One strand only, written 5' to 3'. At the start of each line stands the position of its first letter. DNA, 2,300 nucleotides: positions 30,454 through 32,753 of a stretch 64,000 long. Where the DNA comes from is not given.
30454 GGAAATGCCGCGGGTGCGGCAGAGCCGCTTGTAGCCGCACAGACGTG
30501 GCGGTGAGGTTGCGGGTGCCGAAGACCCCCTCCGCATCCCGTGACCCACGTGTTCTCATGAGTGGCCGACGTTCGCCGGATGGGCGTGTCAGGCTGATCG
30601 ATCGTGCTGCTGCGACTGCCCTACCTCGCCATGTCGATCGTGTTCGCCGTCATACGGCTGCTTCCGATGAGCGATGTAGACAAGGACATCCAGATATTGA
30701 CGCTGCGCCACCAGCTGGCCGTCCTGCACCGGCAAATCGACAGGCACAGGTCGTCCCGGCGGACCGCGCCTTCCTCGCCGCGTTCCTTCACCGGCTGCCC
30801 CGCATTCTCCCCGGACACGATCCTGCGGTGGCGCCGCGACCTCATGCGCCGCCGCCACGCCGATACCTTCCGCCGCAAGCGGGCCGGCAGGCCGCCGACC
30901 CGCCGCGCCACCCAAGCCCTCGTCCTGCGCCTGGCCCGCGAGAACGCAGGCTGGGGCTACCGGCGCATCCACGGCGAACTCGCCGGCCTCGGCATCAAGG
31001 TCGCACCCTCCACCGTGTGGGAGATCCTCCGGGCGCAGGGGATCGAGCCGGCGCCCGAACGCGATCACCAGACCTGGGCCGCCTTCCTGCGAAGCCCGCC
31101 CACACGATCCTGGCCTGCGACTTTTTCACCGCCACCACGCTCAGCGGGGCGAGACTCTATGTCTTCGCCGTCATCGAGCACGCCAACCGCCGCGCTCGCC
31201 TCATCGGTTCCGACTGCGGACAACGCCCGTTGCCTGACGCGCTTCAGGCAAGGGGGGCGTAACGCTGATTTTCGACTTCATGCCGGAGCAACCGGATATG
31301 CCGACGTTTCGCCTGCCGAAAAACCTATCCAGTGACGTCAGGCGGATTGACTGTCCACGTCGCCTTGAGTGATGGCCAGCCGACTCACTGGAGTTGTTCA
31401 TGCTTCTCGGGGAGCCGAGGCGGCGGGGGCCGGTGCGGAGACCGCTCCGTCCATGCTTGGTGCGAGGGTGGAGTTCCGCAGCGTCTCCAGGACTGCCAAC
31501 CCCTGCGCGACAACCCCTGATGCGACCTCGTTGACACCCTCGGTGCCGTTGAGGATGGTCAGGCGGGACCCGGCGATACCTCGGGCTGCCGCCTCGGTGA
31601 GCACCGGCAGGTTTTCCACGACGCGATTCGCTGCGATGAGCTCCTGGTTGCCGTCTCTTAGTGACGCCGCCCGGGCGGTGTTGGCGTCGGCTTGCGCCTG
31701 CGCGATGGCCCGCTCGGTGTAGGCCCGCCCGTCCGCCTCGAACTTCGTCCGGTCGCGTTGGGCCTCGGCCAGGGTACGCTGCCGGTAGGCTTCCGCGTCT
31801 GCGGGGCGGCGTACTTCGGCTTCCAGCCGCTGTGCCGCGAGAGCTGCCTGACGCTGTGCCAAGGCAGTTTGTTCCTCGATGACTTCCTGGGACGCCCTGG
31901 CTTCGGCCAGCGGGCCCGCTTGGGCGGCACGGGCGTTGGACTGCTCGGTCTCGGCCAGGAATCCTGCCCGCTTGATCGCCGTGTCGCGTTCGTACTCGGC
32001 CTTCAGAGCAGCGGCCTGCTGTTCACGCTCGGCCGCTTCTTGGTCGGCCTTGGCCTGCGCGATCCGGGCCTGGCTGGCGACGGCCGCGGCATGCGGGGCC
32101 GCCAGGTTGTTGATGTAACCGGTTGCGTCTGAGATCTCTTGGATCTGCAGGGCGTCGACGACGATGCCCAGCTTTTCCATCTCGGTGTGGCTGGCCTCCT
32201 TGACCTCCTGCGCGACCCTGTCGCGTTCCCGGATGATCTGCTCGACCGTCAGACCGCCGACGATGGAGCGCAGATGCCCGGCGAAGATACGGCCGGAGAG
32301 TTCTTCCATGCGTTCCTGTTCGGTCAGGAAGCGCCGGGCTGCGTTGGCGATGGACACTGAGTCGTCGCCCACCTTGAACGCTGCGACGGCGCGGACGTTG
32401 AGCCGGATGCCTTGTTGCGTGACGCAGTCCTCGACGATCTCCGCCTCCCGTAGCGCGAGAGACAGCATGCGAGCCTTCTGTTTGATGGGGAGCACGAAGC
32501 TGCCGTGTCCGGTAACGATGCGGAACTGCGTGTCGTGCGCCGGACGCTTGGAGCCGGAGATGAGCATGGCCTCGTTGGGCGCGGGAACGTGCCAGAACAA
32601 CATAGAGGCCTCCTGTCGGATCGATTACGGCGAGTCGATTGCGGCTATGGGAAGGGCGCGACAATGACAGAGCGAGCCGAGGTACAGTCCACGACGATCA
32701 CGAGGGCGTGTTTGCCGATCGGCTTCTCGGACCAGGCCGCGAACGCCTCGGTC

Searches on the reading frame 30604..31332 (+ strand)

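Call 53: search_protein_families(library=pfam, proteins=[window:30604-31332:+], max_evalue=0.05)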
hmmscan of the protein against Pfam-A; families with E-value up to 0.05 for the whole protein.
window:30604-31332:+ (243 aa): 2 families
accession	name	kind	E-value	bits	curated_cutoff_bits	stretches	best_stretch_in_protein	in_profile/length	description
PF13565.12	HTH_32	-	9.2e-08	33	33.7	1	72-142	1-73/73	Homeodomain-like domain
PF13276.12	HTH_21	-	0.00021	21.9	28.1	1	107-152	10-57/60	HTH-like domain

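Call 71: search_protein_families(library=ncbifam, proteins=[window:30604-31332:+], max_evalue=0.05)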
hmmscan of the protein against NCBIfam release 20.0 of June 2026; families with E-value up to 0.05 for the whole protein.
window:30604-31332:+ (243 aa): 3 families
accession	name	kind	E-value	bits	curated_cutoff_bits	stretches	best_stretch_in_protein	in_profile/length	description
NF033577.2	transpos_IS481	equivalog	9.6e-09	35.2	224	1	58-161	23-123/284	IS481 family transposase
NF033545.0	transpos_IS630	equivalog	4.5e-08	32.9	100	1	68-153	24-116/299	IS630 family transposase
NF033516.0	transpos_IS3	equivalog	1.7e-05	24.3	160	1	90-156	122-189/369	IS3 family transposase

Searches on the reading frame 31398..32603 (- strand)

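Call 9: search_protein_families(library=pfam, proteins=[window:31398-32603:-], max_evalue=0.01)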
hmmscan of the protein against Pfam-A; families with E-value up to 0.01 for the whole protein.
window:31398-32603:- (401 aa): 1 family
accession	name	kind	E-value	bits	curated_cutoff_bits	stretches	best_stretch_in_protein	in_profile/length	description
PF01145.31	Band_7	-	7.3e-16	59.2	23.6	1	23-187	19-175/176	SPFH domain / Band 7 family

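Call 10: search_protein_families(library=ncbifam, proteins=[window:31398-32603:-], max_evalue=0.01)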
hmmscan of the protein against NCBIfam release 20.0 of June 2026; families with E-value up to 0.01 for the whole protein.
window:31398-32603:- (401 aa): 1 family
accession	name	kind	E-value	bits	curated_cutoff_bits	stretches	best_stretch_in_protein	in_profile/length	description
NF058507.1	FlotScfldFlot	equivalog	1e-45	156.7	700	1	9-340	26-388/477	flotillin lipid rafts scaffold protein FloT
